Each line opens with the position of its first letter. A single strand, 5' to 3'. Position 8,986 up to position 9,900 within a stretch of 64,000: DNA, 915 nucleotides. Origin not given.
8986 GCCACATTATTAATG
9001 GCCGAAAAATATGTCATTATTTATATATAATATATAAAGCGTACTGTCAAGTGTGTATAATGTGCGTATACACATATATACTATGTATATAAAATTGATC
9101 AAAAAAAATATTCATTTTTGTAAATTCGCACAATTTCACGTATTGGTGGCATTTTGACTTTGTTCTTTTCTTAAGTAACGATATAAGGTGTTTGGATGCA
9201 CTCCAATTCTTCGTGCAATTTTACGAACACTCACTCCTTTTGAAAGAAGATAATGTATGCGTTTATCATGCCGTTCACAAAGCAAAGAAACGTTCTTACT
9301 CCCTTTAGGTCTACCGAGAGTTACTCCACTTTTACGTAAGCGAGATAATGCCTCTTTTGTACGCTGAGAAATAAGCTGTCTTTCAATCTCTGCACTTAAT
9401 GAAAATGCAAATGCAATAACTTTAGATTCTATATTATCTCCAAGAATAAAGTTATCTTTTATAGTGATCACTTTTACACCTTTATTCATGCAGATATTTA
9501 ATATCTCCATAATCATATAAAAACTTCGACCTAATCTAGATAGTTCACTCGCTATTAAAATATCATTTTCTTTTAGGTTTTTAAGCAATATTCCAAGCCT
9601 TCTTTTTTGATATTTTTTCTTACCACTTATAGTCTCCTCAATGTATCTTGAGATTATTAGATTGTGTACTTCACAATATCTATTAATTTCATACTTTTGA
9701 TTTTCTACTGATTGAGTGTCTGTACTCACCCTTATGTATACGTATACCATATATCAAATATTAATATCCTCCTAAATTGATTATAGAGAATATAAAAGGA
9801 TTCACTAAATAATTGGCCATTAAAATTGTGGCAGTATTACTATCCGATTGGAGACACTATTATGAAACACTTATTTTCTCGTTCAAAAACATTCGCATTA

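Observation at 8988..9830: Putative invertible promoter-plus-invertase cassette between two divergent paralogous surface-protein genes (flip-flop phase variation)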

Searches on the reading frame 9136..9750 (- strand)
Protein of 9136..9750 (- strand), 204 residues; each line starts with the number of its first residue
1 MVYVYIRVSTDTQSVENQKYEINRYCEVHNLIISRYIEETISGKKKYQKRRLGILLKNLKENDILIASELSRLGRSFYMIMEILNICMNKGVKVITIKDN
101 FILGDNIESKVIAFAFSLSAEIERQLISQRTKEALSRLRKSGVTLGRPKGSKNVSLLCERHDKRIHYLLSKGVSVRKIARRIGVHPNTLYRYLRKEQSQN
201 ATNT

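Call 4: search_protein_families(library=pfam, proteins=[window:9136-9750:-], max_evalue=0.01)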
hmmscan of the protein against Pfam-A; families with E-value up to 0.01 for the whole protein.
window:9136-9750:- (204 aa): 14 families
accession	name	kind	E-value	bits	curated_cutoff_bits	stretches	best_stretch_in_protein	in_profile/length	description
PF00239.26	Resolvase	-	2.5e-31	109.2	23.3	1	2-143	1-144/145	Resolvase, N terminal domain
PF13936.12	HTH_38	-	1.5e-07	31.5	27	1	164-195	12-43/44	Helix-turn-helix domain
PF02796.21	HTH_7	-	1.6e-06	28.6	23.8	1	164-195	13-44/45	Helix-turn-helix domain of resolvase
PF13384.12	HTH_23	-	1.5e-05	25.1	24.6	1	167-195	12-40/50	Homeodomain-like domain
PF01527.26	HTH_Tnp_1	-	4.4e-05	24.1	24.1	1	168-196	19-47/75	Transposase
PF15978.11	TnsD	-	0.00032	20.3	32.4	1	162-201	188-228/355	Tn7-like transposition protein D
PF13551.12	HTH_29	-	0.00043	20.7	28.1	1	168-194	7-34/64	Winged helix-turn helix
PF00440.29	TetR_N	-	0.0011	19.1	24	1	172-192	16-36/47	Bacterial regulatory proteins, tetR family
PF13556.12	HTH_30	-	0.0012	19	27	1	168-195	8-35/59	PucR C-terminal helix-turn-helix domain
PF01381.28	HTH_3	-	0.0015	18.9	23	1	168-198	5-35/55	Helix-turn-helix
PF06056.18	Terminase_5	-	0.0056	17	20.3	0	168-203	9-44/58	Putative ATPase subunit of terminase (gpP-like)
PF13560.12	HTH_31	-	0.0066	17.2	27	0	171-196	13-38/64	Helix-turn-helix domain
PF13518.12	HTH_28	-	0.0072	16.8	25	0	168-197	9-37/52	Helix-turn-helix domain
PF13338.12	AbiEi_4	-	0.0076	16.8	25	0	173-195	14-35/49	Transcriptional regulator, AbiEi antitoxin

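Call 12: search_protein_families(library=ncbifam, proteins=[window:9136-9750:-], max_evalue=0.001)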
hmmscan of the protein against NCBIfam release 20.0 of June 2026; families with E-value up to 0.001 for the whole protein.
window:9136-9750:- (204 aa): 7 families
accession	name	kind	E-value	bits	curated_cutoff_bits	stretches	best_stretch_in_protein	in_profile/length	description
NF009949.0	PRK13413.1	equivalog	1.1e-82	276.6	272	1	1-200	1-200/203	master DNA invertase Mpi family serine-type recombinase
NF047344.1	SCCmet_CcrA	equivalog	1e-07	31.5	700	1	4-142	6-146/442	cassette chromosome recombinase CcrA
NF047343.1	SCCmet_CcrB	equivalog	2.8e-07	29.6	900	1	2-131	9-144/542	cassette chromosome recombinase CcrB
NF033518.0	transpos_IS607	equivalog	5.5e-07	29.3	110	1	2-99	56-154/187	IS607 family transposase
NF049883.1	resolv_YneB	equivalog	2.1e-06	27.3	175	1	3-141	3-145/211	YneB family resolvase-like protein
NF033546.1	transpos_IS21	equivalog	5.1e-05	22.9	160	1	167-199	3-35/294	IS21 family transposase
NF041201.1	recomb_XisF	equivalog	0.00013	21.1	375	1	5-142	4-140/465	fdxN element excision recombinase XisF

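Call 13: find_homologous_proteins(query=window:9136-9750:-)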
Query window:9136-9750:- (204 aa): 8000 proteins with E <= 0.001 among 8000 candidates; the best 120 are listed.
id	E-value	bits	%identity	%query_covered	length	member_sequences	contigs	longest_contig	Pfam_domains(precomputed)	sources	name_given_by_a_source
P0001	3.1e-124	429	100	100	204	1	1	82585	PF00239.27,PF13384.13,PF13936.13,PF02796.22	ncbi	-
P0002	1.5e-85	303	73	99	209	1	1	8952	PF00239.27,PF13936.13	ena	-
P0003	5.3e-84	298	74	95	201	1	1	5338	PF00239.27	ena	-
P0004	1.0e-81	291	73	94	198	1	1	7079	PF00239.27,PF13936.13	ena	-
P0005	1.8e-80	287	74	94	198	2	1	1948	PF00239.27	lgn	-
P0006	9.0e-80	285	71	95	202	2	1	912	PF00239.27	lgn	-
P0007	4.5e-79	282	69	96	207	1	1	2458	PF00239.27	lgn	-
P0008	2.0e-77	277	68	99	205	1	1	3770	PF00239.27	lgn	-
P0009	1.2e-75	271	69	94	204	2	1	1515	PF00239.27,PF13936.13,PF02796.22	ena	-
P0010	3.5e-72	260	65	96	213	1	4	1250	PF00239.27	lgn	-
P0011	4.7e-72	259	67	94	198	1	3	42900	PF00239.27,PF13936.13,PF02796.22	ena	-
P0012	8.1e-72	259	63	99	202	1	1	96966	PF00239.27,PF13936.13,PF01527.27,PF02796.22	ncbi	-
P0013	1.1e-71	258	67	95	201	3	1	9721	PF00239.27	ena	-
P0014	3.1e-71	257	66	96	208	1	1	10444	PF00239.27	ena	-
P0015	5.2e-71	256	65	95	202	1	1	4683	PF00239.27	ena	-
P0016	9.2e-71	255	67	93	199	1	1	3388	PF00239.27,PF13936.13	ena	-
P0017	3.4e-70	253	67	93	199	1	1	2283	PF00239.27,PF13936.13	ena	-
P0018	6.5e-70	252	66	94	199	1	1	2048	PF00239.27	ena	-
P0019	7.3e-70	252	65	94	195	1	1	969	PF00239.27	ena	-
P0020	8.9e-70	252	66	93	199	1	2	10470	PF00239.27,PF13936.13,PF02796.22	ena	-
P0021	9.4e-70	252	65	97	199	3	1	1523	PF00239.27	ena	-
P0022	1.3e-69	251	66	97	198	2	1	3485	PF00239.27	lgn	-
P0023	5.3e-69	249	65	94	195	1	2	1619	PF00239.27,PF02796.22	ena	-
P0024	6.1e-69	249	65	95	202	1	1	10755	PF00239.27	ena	-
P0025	7.1e-69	249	63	99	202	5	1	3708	PF00239.27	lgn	-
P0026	7.3e-69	249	67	93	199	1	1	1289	PF00239.27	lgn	-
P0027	1.4e-68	248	63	94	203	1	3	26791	PF00239.27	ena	-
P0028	1.7e-68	248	66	94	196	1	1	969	PF00239.27,PF13936.13,PF02796.22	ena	-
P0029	2.0e-68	248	63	94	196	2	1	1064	PF00239.27,PF13936.13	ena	-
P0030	2.0e-68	248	66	94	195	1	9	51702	PF00239.27,PF02796.22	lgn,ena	-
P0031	2.0e-68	248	62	97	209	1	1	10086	PF00239.27,PF02796.22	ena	-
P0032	2.7e-68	247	65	94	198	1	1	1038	PF00239.27,PF02796.22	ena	-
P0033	3.0e-68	247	65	94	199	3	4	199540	PF00239.27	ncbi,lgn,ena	-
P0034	5.6e-68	246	64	94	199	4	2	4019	PF00239.27,PF13384.13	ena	-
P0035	5.9e-68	246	62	98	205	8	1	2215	PF00239.27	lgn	-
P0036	6.6e-68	246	64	94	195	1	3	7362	PF00239.27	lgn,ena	-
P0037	6.9e-68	246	62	94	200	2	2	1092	PF00239.27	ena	-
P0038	8.8e-68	245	64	95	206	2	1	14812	PF00239.27,PF13936.13,PF02796.22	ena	-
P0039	9.1e-68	245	63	95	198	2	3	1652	PF00239.27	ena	-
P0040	9.2e-68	245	61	100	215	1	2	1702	PF00239.27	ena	-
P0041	9.9e-68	245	64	95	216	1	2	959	PF00239.27,PF02796.22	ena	-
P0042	1.7e-67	245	65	95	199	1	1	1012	PF00239.27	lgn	-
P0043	1.9e-67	244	62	96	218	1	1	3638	PF00239.27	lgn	-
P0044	2.3e-67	244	64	95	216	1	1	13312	PF00239.27,PF02796.22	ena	-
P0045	2.7e-67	244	61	94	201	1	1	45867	PF00239.27,PF13936.13,PF02796.22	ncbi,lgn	-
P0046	2.9e-67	244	63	94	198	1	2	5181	PF00239.27,PF13936.13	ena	-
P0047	3.0e-67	244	63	94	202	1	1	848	PF00239.27,PF13936.13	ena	-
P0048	4.0e-67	243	64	96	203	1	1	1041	PF00239.27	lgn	-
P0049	4.1e-67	243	64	94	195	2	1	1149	PF00239.27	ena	-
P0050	4.2e-67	243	63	95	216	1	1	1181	PF00239.27,PF02796.22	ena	-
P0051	4.4e-67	243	63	97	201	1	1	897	PF00239.27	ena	-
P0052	4.5e-67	243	60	99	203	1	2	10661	PF00239.27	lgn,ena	-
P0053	5.3e-67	243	61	96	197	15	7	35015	PF00239.27,PF13384.13,PF02796.22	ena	-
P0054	7.1e-67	243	63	95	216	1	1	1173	PF00239.27,PF02796.22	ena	-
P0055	7.7e-67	242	63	95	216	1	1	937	PF00239.27,PF02796.22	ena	-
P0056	1.1e-66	242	62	94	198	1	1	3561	PF00239.27,PF02796.22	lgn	-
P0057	1.2e-66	242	62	95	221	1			PF00239.27,PF02796.22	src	-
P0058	1.3e-66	242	59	96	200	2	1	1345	PF00239.27,PF13384.13,PF13936.13,PF13551.13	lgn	-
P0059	1.6e-66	241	64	95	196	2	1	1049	PF00239.27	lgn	-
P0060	1.9e-66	241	63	96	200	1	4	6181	PF00239.27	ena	-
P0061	2.1e-66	241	63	95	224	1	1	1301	PF00239.27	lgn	-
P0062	2.1e-66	241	63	95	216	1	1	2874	PF00239.27,PF02796.22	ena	-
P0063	3.3e-66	240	64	95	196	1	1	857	PF00239.27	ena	-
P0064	3.7e-66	240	61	95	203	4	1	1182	PF00239.27,PF13936.13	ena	-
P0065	4.4e-66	240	60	95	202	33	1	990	PF00239.27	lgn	-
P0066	4.5e-66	240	61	98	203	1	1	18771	PF00239.27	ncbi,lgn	-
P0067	4.9e-66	240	59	99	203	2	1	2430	PF00239.27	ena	-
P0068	5.6e-66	240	60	100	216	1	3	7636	PF00239.27,PF02796.22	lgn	-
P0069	6.1e-66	239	62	98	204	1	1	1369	PF00239.27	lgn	-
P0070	6.1e-66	239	59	96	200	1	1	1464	PF00239.27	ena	-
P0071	6.3e-66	239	62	95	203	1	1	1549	PF00239.27,PF13384.13,PF13936.13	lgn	-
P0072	7.1e-66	239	63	95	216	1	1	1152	PF00239.27,PF02796.22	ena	-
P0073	7.7e-66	239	60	96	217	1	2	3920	PF00239.27,PF13936.13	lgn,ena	-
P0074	8.6e-66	239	61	95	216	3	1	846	PF00239.27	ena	-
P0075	8.9e-66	239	62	95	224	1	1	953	PF00239.27,PF13384.13,PF13936.13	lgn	-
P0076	9.2e-66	239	62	95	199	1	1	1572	PF00239.27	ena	-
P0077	1.0e-65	239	61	95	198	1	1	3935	PF00239.27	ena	-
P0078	1.0e-65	239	61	96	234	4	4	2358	PF00239.27,PF13384.13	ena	-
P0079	1.0e-65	239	62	95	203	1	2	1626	PF00239.27,PF13384.13,PF13936.13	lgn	-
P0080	1.0e-65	239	62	95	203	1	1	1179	PF00239.27,PF13384.13,PF13936.13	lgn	-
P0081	1.1e-65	239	59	96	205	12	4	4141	PF00239.27,PF02796.22,PF00196.26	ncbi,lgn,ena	-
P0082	1.3e-65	238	62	95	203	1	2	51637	PF00239.27,PF13384.13,PF13936.13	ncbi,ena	-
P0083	1.3e-65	238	62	95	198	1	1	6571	PF00239.27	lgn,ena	-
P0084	1.3e-65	238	59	100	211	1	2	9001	PF00239.27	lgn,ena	-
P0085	1.4e-65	238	62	95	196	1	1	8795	PF00239.27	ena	-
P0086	1.4e-65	238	59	95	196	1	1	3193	PF00239.27,PF02796.22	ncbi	-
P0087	1.4e-65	238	59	96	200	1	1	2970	PF00239.27,PF13936.13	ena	-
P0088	1.5e-65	238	63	95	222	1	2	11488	PF00239.27,PF02796.22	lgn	-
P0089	1.7e-65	238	61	95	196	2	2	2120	PF00239.27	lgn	-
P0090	1.7e-65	238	62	95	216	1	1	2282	PF00239.27,PF02796.22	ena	-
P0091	1.8e-65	238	60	98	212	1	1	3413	PF00239.27,PF02796.22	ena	-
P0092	2.4e-65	238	62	98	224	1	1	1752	PF00239.27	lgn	-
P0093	2.4e-65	237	58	96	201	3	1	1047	PF00239.27,PF02796.22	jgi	-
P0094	2.5e-65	237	60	95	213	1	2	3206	PF00239.27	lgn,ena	-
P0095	2.6e-65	237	65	95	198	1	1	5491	PF00239.27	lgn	-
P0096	2.6e-65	237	60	96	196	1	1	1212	PF00239.27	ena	-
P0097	2.7e-65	237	58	99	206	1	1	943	PF00239.27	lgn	-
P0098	2.8e-65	237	62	95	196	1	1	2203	PF00239.27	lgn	-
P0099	2.8e-65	237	63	95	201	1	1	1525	PF00239.27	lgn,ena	-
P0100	3.0e-65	237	59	96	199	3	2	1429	PF00239.27,PF13384.13,PF13936.13,PF13551.13,PF13518.13,PF02796.22,PF04218.20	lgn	-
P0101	3.0e-65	237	61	95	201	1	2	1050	PF00239.27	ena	-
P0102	3.1e-65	237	61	95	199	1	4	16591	PF00239.27,PF00196.26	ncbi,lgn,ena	-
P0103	3.2e-65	237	60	95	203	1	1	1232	PF00239.27,PF13936.13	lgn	-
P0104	3.2e-65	237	60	96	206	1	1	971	PF00239.27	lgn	-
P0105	3.2e-65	237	61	95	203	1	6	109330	PF00239.27,PF13384.13,PF13936.13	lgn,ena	-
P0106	3.2e-65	237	59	100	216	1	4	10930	PF00239.27,PF02796.22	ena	-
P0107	3.3e-65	237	59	97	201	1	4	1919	PF00239.27,PF13936.13,PF04218.20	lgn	-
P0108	3.4e-65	237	59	98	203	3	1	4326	PF00239.27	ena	-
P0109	3.4e-65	237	59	96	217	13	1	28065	PF00239.27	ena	-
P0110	3.5e-65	237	60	97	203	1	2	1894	PF00239.27,PF13384.13,PF13936.13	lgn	-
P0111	3.6e-65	237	61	96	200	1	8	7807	PF00239.27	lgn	-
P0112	3.8e-65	237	60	96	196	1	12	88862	PF00239.27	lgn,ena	-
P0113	3.9e-65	237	-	-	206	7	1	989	PF00239.27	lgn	-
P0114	3.9e-65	237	61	95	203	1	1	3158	PF00239.27,PF13384.13,PF13936.13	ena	-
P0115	3.9e-65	237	61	95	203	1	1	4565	PF00239.27,PF13384.13,PF13936.13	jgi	-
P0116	4.0e-65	237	62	95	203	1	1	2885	PF00239.27,PF13936.13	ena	-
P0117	4.3e-65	237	62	95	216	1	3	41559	PF00239.27,PF02796.22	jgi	jgi:DNA invertase Pin-like site-specific DNA recombinase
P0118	4.4e-65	237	61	96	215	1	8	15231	PF00239.27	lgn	-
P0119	5.2e-65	236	63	95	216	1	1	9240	PF00239.27,PF02796.22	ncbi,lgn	-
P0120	5.2e-65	236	60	97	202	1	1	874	PF00239.27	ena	-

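Call 14: find_encoding_contigs(protein=P0001, flank=6000, max_places=4)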
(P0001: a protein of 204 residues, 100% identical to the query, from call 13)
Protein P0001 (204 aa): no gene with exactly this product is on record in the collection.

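Call 15: find_encoding_contigs(protein=P0002, flank=6000, max_places=4)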
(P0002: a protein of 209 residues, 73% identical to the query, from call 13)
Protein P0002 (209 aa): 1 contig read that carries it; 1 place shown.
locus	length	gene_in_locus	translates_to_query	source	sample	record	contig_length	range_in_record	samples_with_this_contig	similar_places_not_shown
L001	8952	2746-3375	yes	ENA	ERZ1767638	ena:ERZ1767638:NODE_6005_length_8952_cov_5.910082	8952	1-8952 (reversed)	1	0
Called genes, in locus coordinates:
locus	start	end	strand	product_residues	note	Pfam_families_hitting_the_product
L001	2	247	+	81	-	?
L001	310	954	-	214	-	PF13487:HD_5, PF01966:HD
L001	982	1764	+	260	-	-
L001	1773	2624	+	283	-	PF08220:HTH_DeoR (weak)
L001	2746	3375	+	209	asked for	PF00239:Resolvase, PF13936:HTH_38 (faint)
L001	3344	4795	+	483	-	PF13289:SIR2_2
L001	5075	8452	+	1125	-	PF09479:Flg_new (faint), PF18998:Flg_new_2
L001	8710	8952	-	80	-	?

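Call 16: find_related_loci(query=window:9136-9750:-, collection=genome_contigs, flank=8000)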
Query window:9136-9750:- (204 aa) in genome_contigs; peptide patterns used: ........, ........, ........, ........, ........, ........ (x = any residue, [..] = any of these).
182 stretches matched a pattern; 8 encode a relative of the query (tblastn E <= 1e-3); 8 distinct loci.
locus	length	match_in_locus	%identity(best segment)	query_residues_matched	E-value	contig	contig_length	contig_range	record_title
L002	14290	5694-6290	58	1-197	4e-71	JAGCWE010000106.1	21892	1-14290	MAG: Paludibacteraceae bacterium isolate RGIG10178 Yak_Rumen-4__c1823637, whole genome shotgun sequence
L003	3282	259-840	59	1-194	6e-70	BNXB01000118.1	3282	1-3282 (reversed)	Bacteroidia bacterium PG1894_155 DNA, sequence118, whole genome shotgun sequence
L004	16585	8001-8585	57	1-195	1e-67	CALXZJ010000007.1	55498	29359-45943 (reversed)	MAG: uncultured Alphaproteobacteria bacterium isolate BRZ_EQ__bin53 genome assembly, contig: BRZ_EQ__NODE_1233_length_55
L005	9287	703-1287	55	1-193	5e-67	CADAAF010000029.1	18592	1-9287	MAG: uncultured Bacteroidales bacterium isolate RUG13111 genome assembly, contig: RUG13111_asm_29, whole genome shotgun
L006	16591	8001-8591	56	1-195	6e-67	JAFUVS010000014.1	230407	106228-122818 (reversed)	MAG: Paludibacteraceae bacterium isolate RGIG4869 Roe_deer_Rumen-1__c8011, whole genome shotgun sequence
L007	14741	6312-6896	55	1-195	9e-65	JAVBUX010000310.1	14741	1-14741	MAG: Bacteroidales bacterium isolate EPI_MAG_00292 c_000003506523, whole genome shotgun sequence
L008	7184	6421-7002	56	1-194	4e-58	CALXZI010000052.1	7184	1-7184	MAG: uncultured Alphaproteobacteria bacterium isolate BRZ_RN__bin68 genome assembly, contig: BRZ_RN__NODE_13126_length_7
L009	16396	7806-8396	56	1-195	9e-67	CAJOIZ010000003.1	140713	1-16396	Paludibacteraceae bacterium isolate Red_deer_4_mag_9 genome assembly, contig: scaffold_162, whole genome shotgun sequenc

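Call 17: find_encoding_contigs(protein=P0003, flank=6000, max_places=3)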
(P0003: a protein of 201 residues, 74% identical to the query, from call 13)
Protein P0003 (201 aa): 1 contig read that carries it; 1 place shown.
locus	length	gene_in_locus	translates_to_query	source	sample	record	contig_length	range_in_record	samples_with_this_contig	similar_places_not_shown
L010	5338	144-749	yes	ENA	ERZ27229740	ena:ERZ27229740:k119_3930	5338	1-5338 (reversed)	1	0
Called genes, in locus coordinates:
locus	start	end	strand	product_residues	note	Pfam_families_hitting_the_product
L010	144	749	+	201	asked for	PF00239:Resolvase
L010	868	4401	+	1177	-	-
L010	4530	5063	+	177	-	-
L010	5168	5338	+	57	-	?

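Call 18: find_encoding_contigs(protein=P0004, flank=6000, max_places=3)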
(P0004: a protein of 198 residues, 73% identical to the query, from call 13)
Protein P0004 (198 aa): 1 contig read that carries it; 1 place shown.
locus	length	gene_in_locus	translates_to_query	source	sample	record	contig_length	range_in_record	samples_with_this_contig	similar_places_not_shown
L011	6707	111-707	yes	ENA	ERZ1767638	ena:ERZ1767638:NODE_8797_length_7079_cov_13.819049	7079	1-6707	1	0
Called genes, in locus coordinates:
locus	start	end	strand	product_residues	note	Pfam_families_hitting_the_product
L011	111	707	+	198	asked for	PF00239:Resolvase, PF13936:HTH_38 (weak)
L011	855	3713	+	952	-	PF09479:Flg_new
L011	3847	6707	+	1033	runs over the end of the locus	PF09479:Flg_new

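Call 19: find_encoding_contigs(protein=P0012, flank=8000, max_places=3)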
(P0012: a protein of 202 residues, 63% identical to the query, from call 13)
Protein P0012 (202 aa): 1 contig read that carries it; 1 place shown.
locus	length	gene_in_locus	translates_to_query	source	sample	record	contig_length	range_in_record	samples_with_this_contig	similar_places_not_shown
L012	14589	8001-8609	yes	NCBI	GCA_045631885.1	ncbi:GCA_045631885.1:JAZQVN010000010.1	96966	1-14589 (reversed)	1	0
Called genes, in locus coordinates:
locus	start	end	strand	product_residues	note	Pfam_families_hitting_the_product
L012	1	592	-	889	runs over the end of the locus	-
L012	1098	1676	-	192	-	-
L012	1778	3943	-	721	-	-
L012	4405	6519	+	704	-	PF16411:SusF_SusE (faint)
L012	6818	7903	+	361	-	-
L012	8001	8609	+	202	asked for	PF00239:Resolvase, PF02796:HTH_7 (weak), PF01527:HTH_Tnp_1 (faint), PF13936:HTH_38 (weak)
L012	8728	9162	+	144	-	PF01590:GAF, PF13185:GAF_2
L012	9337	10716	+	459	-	PF01637:ATPase_2, PF13173:AAA_14 (faint), PF03008:DUF234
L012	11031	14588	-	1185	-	?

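Call 20: find_encoding_contigs(protein=P0011, flank=8000, max_places=3)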
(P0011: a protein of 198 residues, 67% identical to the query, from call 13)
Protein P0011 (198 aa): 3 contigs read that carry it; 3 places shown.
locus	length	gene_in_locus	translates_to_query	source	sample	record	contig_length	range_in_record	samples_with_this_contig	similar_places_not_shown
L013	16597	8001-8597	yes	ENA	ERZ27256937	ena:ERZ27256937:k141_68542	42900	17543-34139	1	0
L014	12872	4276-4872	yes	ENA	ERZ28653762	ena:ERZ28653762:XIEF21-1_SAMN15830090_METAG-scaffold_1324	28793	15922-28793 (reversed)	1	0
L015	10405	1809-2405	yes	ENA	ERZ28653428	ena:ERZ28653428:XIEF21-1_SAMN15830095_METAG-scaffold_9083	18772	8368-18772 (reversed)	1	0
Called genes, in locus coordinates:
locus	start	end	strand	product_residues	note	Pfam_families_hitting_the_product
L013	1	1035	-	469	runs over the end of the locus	PF02446:Glyco_hydro_77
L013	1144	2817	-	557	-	PF00128:Alpha-amylase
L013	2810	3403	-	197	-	PF12952:DUF3841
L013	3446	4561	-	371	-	-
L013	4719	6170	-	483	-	PF16738:CBM26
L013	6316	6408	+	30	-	-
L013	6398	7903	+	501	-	PF26120:CBM_1st_SusF (faint)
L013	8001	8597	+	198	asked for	PF00239:Resolvase, PF02796:HTH_7 (faint), PF13936:HTH_38 (faint)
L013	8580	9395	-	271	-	PF00005:ABC_tran, PF02463:SMC_N, PF13304:AAA_21 (faint)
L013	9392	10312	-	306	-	PF02653:BPD_transp_2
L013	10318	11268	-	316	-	PF04392:ABC_sub_bind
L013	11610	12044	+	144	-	PF01590:GAF, PF13185:GAF_2 (weak)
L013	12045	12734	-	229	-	-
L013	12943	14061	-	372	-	PF00990:GGDEF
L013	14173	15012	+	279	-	PF12833:HTH_18, PF00165:HTH_AraC (faint)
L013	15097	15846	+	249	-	PF00300:His_Phos_1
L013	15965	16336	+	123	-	-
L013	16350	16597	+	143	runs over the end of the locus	PF01957:NfeD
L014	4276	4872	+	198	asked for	PF00239:Resolvase, PF02796:HTH_7 (faint), PF13936:HTH_38 (faint)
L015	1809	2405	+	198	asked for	PF00239:Resolvase, PF02796:HTH_7 (faint), PF13936:HTH_38 (faint)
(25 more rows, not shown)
